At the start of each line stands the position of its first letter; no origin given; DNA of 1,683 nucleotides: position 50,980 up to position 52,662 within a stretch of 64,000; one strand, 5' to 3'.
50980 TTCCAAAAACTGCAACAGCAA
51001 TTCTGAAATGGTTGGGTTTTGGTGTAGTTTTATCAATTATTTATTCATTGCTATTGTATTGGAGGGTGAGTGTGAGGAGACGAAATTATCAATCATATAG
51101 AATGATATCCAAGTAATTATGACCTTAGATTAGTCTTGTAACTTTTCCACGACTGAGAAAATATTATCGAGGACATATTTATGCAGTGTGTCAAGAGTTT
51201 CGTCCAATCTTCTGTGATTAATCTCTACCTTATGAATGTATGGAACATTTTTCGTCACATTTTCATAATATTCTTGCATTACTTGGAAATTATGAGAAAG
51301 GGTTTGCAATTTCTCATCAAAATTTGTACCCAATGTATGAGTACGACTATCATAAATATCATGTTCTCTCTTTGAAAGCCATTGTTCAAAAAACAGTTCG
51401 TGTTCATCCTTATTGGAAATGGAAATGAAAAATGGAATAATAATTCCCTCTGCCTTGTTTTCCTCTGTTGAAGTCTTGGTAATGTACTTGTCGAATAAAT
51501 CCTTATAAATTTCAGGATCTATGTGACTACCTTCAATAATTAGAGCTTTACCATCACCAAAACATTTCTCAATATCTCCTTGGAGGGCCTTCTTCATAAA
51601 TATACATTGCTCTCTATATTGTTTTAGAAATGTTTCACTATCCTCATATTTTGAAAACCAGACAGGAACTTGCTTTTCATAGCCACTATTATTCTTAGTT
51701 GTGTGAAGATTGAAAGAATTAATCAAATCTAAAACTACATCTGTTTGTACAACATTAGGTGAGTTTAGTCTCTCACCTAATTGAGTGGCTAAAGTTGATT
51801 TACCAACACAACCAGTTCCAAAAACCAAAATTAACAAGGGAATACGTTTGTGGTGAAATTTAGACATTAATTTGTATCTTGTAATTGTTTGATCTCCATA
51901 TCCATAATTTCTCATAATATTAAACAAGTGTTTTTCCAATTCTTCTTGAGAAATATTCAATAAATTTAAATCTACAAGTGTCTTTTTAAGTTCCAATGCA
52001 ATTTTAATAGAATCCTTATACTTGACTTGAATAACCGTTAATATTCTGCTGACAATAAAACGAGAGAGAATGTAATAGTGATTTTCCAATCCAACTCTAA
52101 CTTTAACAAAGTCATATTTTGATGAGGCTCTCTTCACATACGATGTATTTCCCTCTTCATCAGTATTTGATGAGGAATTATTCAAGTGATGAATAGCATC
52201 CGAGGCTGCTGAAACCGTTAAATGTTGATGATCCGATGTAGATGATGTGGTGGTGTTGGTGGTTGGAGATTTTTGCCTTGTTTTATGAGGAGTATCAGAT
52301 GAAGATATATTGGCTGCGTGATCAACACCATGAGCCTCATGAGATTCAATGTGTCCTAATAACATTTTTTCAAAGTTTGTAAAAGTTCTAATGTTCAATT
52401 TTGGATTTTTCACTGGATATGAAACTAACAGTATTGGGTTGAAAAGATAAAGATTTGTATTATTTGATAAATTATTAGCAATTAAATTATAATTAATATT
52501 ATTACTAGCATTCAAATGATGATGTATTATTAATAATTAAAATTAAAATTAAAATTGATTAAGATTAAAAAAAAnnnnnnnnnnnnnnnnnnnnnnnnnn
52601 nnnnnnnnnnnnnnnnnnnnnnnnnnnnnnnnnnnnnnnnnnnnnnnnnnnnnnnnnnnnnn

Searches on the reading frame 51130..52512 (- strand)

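Call 88: search_protein_families(library=pfam, proteins=[window:51130-52512:-], max_evalue=0.001)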
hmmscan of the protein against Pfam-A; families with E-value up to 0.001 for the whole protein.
window:51130-52512:- (460 aa): 1 family
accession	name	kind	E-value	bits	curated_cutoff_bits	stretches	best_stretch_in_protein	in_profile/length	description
PF13238.12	AAA_18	-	0.00027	21.8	29.4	1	228-328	1-79/128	AAA domain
